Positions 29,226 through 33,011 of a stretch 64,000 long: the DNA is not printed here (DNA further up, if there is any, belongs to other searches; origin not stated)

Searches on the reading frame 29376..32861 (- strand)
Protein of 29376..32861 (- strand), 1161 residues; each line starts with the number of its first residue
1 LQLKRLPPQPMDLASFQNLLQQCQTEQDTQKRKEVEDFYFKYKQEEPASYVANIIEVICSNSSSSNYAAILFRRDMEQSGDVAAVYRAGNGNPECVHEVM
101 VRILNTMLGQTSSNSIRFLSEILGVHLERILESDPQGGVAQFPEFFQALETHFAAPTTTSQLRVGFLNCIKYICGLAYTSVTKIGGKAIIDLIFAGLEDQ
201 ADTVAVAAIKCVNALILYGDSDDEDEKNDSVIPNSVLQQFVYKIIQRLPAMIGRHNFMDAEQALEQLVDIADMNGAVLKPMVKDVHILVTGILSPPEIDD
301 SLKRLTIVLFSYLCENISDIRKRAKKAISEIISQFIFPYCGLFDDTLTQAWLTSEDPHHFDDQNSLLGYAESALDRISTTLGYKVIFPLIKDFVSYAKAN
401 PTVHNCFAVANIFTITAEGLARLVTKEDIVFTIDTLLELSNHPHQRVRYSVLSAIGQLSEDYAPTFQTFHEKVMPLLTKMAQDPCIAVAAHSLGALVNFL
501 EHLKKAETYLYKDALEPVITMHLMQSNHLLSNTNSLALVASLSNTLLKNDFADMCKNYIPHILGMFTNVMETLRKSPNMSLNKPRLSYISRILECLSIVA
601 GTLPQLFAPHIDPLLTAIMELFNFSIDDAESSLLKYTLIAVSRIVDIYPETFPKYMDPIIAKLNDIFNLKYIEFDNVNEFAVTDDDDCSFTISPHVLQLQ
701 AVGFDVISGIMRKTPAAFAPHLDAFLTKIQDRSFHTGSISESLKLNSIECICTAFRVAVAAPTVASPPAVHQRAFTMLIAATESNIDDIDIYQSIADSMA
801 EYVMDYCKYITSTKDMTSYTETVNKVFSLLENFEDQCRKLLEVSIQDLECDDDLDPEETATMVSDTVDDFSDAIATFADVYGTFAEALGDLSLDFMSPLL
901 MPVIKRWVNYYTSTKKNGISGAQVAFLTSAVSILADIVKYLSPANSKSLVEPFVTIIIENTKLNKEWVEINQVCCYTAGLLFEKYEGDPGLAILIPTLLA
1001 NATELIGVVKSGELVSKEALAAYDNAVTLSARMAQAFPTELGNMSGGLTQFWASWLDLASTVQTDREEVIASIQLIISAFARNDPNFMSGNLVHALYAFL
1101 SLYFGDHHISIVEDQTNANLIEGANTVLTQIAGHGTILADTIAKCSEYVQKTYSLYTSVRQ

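Call 44: search_protein_families(library=pfam, proteins=[window:29376-32861:-], max_evalue=0.001)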
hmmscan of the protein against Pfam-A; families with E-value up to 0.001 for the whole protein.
window:29376-32861:- (1161 aa): 5 families
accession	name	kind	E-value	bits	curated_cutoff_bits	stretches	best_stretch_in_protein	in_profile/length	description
PF02985.28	HEAT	-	1.8e-10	40.5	23.5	0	434-461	3-30/31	HEAT repeat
PF13513.12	HEAT_EZ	-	2.5e-06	28.3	27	0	446-498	2-54/55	HEAT-like repeat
PF25574.1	TPR_IMB1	-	7.7e-05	22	29.1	0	588-663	122-195/388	Importin subunit beta-1-like, TPR repeats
PF13646.12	HEAT_2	-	0.00038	21.1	27.7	0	433-497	1-56/88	HEAT repeats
PF18808.7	Importin_rep_4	-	0.00067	20.4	27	0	297-387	3-89/90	Importin repeat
